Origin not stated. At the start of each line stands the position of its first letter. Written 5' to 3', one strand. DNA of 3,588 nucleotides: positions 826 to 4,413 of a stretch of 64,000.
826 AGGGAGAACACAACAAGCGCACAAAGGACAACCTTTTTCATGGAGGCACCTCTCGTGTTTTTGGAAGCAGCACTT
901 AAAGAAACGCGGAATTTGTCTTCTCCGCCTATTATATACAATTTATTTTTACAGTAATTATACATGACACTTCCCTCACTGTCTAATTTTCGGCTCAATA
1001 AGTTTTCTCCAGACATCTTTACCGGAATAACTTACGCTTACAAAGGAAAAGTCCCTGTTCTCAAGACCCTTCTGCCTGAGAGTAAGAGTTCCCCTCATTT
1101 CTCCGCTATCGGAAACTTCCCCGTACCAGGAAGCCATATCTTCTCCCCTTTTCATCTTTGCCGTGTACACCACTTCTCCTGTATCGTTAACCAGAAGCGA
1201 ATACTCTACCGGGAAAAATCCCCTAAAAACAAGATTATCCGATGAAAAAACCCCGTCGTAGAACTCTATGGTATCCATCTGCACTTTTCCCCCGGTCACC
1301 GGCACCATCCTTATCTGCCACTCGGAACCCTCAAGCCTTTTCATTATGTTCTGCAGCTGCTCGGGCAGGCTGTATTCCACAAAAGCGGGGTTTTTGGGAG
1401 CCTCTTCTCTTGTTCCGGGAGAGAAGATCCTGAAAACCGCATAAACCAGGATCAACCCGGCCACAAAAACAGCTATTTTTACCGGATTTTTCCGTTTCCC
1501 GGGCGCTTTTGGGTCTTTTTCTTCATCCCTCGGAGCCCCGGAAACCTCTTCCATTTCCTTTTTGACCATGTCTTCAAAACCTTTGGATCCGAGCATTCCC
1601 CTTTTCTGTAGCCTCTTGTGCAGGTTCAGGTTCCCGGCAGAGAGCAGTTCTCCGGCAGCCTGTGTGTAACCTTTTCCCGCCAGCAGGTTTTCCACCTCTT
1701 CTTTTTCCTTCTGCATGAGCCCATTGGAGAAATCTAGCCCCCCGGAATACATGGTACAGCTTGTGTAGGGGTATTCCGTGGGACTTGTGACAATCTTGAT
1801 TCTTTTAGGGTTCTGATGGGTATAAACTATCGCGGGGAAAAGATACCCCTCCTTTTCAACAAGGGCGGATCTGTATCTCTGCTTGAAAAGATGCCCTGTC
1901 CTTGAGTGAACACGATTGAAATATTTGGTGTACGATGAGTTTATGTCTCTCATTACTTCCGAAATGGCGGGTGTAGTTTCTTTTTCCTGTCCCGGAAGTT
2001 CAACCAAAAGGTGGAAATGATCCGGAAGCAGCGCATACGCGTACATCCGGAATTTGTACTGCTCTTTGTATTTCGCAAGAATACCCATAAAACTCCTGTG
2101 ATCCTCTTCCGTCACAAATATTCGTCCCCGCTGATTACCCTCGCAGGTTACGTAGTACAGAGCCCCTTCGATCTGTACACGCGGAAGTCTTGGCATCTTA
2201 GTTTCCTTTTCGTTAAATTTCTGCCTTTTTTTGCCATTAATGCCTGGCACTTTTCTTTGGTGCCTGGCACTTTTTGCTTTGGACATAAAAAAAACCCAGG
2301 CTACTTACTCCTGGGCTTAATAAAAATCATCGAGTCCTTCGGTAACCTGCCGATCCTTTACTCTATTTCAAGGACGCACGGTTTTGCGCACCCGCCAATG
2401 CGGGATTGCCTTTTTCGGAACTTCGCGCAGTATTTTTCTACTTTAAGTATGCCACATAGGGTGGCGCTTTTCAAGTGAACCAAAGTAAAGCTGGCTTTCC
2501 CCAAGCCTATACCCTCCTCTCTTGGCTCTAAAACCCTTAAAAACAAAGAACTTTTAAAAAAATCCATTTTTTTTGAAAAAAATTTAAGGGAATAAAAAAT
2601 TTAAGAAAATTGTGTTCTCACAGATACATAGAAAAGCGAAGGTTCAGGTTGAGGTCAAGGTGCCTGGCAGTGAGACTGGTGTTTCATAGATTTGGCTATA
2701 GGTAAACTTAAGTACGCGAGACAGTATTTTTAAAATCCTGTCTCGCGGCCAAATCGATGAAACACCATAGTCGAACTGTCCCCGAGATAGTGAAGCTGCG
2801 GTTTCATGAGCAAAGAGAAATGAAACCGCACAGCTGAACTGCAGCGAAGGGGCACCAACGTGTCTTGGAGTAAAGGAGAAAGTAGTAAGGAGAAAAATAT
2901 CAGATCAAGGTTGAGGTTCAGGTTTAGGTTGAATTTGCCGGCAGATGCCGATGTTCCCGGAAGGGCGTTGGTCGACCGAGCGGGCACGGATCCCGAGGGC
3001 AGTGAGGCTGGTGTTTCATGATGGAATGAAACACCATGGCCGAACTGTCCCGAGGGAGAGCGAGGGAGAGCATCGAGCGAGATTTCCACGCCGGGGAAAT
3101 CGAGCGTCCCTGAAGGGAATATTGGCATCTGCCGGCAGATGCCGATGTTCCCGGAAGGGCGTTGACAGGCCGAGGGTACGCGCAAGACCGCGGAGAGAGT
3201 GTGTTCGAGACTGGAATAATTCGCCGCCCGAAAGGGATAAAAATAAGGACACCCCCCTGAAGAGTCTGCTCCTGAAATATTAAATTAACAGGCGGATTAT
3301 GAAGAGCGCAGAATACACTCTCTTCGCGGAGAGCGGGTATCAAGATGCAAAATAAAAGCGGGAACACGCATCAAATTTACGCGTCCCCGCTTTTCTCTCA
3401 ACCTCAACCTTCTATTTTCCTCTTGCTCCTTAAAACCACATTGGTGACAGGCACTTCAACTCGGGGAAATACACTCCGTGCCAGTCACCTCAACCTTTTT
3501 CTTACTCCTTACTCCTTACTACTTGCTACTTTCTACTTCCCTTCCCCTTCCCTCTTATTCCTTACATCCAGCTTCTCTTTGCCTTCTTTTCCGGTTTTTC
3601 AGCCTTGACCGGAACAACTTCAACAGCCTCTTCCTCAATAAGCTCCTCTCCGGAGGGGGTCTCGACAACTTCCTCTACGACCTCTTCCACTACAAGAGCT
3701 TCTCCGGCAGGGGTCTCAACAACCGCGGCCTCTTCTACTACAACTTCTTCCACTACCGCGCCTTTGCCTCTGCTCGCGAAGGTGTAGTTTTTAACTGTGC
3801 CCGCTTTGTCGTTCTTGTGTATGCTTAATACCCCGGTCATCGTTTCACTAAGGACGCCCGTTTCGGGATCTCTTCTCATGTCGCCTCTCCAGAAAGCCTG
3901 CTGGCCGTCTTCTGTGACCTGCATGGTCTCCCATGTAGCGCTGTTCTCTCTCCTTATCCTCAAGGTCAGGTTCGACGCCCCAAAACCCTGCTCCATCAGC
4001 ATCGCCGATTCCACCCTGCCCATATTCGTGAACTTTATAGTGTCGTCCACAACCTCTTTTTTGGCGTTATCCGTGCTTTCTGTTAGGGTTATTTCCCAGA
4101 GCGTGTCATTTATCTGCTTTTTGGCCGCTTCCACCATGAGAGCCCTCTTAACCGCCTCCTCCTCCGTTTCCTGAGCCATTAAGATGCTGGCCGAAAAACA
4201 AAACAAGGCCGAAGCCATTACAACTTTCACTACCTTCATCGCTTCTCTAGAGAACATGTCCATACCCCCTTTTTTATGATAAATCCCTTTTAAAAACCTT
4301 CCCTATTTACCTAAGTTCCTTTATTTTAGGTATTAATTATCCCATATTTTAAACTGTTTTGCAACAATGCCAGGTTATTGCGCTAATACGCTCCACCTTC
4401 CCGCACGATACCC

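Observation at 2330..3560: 1.2 kb gene-free region of nested hairpins and REP/BIME-like mosaics, with the same repeat families at four other sites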

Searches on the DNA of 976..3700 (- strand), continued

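Call 71: search_with_rna_model(model_id=R1, source=window, filters=off, max_evalue=10, show_alignments=0)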
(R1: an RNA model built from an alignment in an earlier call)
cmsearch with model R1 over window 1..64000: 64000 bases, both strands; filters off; matches with E-value up to 10: 19.
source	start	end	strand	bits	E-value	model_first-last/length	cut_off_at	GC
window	6391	6453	+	87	2e-24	1-63/63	no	0.48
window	3436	3499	+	83.1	3.5e-23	1-63/63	no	0.52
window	6454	6511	+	69.6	5.2e-19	6-63/63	no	0.5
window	13279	13345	-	66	6.7e-18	1-63/63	no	0.49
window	2232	2281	+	15.2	0.034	1-63/63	no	0.46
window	6398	6443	-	13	0.17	8-53/63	no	0.52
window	3443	3489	-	12.6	0.22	8-53/63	no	0.57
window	2241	2269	-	12.3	0.28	10-51/63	no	0.55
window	13289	13338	+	11.8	0.4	8-53/63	no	0.5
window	2643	2663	-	11.1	0.64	1-63/63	no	0.52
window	49241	49294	+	10.6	0.93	1-63/63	no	0.41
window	2905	2956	-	10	1.4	1-63/63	no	0.48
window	43500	43545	+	9.3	2.3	1-63/63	no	0.43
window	6456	6501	-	8.9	3.2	8-53/63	no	0.52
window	19055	19127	+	8.8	3.2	1-63/63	no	0.42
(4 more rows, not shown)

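Call 72: search_with_rna_model(model_id=R1, sources=[L039, L040, L044, L047, L048, L049, L050, L051, L052, L054, L055, L056, L057, L058, L059, L060, L061, L062, L063, L064, L065, L066, L067, L068, L069, L070, L071, L072, L073, L074, L075, L076, L077, L078, L079, L080, L081, L082, L083, L084, L085, L086, L087, L088, L089, L090, L091, L092, L093, L094, L095, L096, L097, L098, L099, L100, L101, L102, L103, L104, L105, L106, L107, L108, L109, L110, L111, L112, L113, L114, L115, L116, L117, L118, L119, L120, L121, L122, L123, L124, L125], max_evalue=1)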
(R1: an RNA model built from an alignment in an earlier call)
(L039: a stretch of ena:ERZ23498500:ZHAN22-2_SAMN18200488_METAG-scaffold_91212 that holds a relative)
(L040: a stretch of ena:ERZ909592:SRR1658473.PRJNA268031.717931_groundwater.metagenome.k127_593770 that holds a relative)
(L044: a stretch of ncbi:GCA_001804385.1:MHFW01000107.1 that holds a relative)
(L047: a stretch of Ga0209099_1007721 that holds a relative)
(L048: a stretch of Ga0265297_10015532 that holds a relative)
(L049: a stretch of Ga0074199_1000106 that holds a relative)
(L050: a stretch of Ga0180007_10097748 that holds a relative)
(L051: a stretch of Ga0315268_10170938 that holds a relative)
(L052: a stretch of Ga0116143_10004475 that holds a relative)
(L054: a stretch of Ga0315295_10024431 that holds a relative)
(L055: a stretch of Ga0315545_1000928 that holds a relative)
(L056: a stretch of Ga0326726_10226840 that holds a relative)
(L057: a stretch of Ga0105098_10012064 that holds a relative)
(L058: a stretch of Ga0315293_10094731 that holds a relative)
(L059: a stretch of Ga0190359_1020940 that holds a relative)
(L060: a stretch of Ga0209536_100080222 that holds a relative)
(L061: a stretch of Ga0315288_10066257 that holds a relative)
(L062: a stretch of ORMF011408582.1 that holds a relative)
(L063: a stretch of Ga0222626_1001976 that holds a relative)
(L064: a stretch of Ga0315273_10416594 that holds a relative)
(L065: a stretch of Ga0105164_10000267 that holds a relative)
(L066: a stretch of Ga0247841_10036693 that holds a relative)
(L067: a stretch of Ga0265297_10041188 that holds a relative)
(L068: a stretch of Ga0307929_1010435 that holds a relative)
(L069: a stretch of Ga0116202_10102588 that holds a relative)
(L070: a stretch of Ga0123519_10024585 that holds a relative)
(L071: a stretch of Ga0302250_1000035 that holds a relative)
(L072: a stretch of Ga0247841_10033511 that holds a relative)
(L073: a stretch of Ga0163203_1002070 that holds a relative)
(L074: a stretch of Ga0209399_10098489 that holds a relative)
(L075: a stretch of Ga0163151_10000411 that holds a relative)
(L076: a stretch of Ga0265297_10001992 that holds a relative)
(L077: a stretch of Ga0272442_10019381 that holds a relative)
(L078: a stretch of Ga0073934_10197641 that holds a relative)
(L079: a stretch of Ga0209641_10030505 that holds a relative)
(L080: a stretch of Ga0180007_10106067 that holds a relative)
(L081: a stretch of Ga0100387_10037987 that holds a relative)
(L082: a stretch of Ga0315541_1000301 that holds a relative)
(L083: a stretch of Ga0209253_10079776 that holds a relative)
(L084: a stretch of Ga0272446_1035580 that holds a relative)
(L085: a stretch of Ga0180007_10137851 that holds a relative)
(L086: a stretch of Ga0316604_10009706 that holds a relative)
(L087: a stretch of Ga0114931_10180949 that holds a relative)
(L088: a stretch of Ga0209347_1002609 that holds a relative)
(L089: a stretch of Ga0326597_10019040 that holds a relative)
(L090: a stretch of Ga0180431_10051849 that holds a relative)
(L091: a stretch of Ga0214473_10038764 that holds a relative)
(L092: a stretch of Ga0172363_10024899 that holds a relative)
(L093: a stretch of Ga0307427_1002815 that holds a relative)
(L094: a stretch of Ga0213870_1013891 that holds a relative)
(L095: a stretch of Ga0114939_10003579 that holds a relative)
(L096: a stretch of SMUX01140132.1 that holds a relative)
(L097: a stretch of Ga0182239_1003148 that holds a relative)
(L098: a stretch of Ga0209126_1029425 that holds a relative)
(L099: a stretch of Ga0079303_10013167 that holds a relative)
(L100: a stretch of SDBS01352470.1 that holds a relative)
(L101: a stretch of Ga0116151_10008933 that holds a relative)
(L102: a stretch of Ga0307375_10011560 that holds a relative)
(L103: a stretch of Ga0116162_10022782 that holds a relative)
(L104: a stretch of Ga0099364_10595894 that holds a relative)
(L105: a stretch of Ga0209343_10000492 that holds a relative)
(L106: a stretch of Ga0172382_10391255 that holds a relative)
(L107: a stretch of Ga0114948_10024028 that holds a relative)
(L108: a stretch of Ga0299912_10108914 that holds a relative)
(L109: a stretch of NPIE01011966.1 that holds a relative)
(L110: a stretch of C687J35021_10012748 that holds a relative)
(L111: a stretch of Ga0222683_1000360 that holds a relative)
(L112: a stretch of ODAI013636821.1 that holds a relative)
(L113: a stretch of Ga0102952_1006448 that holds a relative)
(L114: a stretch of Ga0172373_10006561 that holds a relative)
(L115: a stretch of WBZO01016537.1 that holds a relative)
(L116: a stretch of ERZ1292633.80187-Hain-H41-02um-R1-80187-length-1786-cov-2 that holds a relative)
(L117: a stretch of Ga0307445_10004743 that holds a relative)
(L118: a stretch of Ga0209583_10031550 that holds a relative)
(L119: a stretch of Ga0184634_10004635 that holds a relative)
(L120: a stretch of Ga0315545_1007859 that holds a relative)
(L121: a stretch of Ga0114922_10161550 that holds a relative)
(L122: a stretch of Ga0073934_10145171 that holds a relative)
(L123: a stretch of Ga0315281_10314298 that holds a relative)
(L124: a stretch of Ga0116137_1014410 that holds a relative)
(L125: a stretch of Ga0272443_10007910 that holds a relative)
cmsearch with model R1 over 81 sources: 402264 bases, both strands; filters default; matches with E-value up to 1: 4.
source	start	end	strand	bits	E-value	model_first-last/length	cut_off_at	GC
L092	4058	4098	+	16.1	0.11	10-51/63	no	0.49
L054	2329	2369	+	15.4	0.18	10-51/63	no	0.44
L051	319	361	+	15.2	0.21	9-52/63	no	0.4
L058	457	530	+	14.4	0.39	9-52/63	no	0.34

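Call 79: build_rna_model(alignment_id=A5)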
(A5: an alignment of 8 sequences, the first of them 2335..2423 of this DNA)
Model R2 built from alignment A5 (8 sequences, 95 columns); structure: RNAalifold consensus.
model positions 88; base pairs 22; branch points 1; effective number of sequences 1.87; information 0.647 bits per position. Calibrated on 0.2 Mb of random sequence (short: E-values are rough).
structure used (alignment columns):
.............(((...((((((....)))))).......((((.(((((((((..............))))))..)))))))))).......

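Call 80: search_with_rna_model(model_id=R2, sources=[window, L039, L040, L044, L047, L048, L049, L050, L051, L052, L054, L055, L056, L057, L058, L059, L060, L061, L062, L063, L064, L065, L066, L067, L068, L069, L070, L071, L072, L073, L074, L075, L076, L077, L078, L079, L080, L081, L082, L083, L084, L085, L086, L087, L088, L089, L090, L091, L092, L093, L094, L095, L096, L097, L098, L099, L100, L101, L102, L103, L104, L105, L106, L107, L108, L109, L110, L111, L112, L113, L114, L115, L116, L117, L118, L119, L120, L121, L122, L123, L124, L125], max_evalue=0.1)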
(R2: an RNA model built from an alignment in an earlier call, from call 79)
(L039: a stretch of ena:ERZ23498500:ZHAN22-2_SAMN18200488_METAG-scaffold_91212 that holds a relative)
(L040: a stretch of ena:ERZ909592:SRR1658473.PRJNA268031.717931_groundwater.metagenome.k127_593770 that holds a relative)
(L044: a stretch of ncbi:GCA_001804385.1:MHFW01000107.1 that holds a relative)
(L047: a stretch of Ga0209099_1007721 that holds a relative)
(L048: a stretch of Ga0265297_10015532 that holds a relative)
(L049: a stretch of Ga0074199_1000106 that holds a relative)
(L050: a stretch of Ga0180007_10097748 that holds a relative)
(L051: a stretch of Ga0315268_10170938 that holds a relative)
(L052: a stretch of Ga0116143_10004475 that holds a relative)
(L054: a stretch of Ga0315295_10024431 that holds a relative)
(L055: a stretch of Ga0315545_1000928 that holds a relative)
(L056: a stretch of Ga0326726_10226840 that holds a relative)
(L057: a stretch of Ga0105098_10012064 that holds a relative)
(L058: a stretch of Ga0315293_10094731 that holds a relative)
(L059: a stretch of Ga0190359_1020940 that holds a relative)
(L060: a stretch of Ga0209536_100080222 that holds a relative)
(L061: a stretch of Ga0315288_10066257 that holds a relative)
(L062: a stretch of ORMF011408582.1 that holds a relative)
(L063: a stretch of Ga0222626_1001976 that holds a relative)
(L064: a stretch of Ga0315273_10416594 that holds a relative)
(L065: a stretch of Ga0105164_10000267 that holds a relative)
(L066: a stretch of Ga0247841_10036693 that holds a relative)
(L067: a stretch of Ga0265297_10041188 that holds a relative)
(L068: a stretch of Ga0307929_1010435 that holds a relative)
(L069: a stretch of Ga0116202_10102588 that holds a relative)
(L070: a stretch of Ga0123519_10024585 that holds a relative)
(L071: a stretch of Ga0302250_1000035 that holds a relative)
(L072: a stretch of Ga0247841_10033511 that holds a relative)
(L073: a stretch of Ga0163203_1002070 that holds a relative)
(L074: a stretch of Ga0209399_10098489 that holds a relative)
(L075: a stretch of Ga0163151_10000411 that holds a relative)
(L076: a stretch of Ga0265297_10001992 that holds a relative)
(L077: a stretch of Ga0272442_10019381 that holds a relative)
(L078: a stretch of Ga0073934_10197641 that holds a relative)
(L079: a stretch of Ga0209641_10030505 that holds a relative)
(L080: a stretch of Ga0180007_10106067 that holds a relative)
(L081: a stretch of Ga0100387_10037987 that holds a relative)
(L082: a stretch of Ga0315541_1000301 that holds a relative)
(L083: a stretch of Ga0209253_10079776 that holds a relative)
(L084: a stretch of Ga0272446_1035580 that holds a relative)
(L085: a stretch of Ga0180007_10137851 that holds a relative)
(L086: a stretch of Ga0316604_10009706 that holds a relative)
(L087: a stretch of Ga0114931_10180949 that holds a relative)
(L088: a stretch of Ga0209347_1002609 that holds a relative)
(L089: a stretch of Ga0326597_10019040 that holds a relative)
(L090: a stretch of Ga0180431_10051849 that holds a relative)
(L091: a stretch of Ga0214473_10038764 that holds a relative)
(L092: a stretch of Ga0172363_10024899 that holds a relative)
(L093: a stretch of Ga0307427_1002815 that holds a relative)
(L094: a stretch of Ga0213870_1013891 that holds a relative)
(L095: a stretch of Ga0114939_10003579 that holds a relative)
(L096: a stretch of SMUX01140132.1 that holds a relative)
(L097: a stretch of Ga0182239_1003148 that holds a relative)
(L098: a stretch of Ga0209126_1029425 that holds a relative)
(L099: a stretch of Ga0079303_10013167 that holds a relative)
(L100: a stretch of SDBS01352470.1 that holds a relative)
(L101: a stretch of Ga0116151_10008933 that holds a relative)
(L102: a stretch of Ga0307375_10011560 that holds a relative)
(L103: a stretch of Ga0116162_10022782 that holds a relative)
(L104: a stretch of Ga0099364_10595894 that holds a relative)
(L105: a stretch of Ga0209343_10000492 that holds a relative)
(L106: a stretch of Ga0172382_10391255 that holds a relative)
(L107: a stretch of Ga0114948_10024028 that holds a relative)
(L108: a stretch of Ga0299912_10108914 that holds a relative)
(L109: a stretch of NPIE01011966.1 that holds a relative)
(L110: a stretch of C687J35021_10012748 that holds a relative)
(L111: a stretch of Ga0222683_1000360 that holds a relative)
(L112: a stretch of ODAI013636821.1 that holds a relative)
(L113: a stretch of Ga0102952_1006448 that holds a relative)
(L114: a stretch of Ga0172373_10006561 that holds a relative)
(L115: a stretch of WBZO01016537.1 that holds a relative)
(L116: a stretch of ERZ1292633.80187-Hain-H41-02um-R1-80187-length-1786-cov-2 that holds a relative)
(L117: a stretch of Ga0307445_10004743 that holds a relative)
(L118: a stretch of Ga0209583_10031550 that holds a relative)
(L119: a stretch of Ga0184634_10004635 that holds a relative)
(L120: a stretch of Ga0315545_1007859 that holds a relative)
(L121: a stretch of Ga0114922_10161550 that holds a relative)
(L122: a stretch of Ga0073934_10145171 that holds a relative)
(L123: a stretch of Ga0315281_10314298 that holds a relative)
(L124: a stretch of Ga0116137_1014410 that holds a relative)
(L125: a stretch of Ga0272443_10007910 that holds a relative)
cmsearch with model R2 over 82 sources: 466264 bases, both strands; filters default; matches with E-value up to 0.1: 29.
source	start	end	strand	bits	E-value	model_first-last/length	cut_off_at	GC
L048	420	508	+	97.7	1.4e-27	1-88/88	no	0.51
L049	4800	4888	+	96.5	3.3e-27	1-88/88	no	0.52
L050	307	394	+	96.1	4.4e-27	1-88/88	no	0.57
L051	178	261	+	90.8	2.2e-25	1-88/88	no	0.56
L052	4671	4764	+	86.4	5.2e-24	1-88/88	no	0.54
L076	4680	4766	+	86.3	5.5e-24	1-88/88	no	0.47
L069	650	733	+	83.4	4.7e-23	1-88/88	no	0.48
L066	3580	3663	+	83.3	4.9e-23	1-88/88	no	0.56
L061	2411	2492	+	82.7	7.8e-23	1-88/88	no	0.52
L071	4822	4911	+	82.6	8.1e-23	1-88/88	no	0.54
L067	3250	3339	+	82.4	9.6e-23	1-88/88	no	0.57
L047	4803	4887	+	80.5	3.8e-22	1-88/88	no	0.48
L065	4595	4684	+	80.1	5.1e-22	1-88/88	no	0.6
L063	403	486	+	71.2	3.3e-19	1-88/88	no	0.5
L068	2788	2871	+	71.2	3.3e-19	1-88/88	no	0.5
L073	666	753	+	68.2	3e-18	1-88/88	no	0.53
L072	69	154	+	68.2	3.1e-18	1-88/88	no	0.43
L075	4800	4893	+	57.7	6.1e-15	1-88/88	no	0.63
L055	4735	4856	+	56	2.1e-14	1-88/88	no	0.55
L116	1243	1370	+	55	4.6e-14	1-88/88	no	0.56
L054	2145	2266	+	53.1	1.9e-13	1-88/88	no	0.58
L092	3873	3995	+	51.5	5.9e-13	1-88/88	no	0.55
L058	266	399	+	45.3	5.3e-11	1-88/88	no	0.54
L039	499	590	+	45.1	6.2e-11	1-88/88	no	0.51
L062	4778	4864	+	32.9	4.6e-07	14-83/88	no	0.68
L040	5736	5812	+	32.6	5.5e-07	1-88/88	no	0.55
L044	5736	5812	+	32.6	5.5e-07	1-88/88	no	0.55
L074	291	372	+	24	0.00031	14-82/88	no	0.56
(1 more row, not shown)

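Call 94: search_dna_similar(query=window:2497-3560:+, collection=plasmids, mode=distant, max_evalue=0.001, max_rows=10)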
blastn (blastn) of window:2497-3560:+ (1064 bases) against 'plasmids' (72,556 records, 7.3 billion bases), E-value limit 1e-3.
No match.

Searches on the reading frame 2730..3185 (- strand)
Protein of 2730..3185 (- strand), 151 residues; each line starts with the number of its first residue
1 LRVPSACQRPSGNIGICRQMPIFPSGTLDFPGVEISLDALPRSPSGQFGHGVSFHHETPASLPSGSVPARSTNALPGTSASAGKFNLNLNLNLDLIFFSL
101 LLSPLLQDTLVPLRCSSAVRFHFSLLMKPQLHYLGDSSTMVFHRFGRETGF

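Call 11: search_protein_families(library=pfam, proteins=[window:2730-3185:-], max_evalue=0.01)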
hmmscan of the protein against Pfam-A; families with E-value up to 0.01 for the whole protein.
window:2730-3185:- (151 aa): 0 families

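Call 56: find_homologous_proteins(query=window:2730-3185:-, max_evalue=0.001)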
Query window:2730-3185:-: 57 candidates shared short words with the query, none scored E <= 0.001.

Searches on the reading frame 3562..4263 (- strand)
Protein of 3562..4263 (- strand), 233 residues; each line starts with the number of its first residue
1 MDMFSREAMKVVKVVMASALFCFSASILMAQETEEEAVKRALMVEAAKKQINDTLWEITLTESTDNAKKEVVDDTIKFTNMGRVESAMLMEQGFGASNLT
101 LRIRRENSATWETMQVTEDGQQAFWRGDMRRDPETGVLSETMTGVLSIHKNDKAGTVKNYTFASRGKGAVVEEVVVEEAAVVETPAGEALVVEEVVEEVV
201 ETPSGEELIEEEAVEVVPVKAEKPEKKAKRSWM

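Call 11: search_protein_families(library=pfam, proteins=[window:3562-4263:-], max_evalue=0.01)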
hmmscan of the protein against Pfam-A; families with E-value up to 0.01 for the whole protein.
window:3562-4263:- (233 aa): 0 families

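Call 15: find_encoding_contigs(protein=window:3562-4263:-, flank=10000, max_places=6)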
Protein window:3562-4263:- (233 aa): no gene with exactly this product is on record in the collection.

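Call 25: search_protein_families(library=ncbifam, proteins=[window:3562-4263:-], max_evalue=0.01)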
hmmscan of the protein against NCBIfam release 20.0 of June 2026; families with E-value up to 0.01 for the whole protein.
window:3562-4263:- (233 aa): 0 families
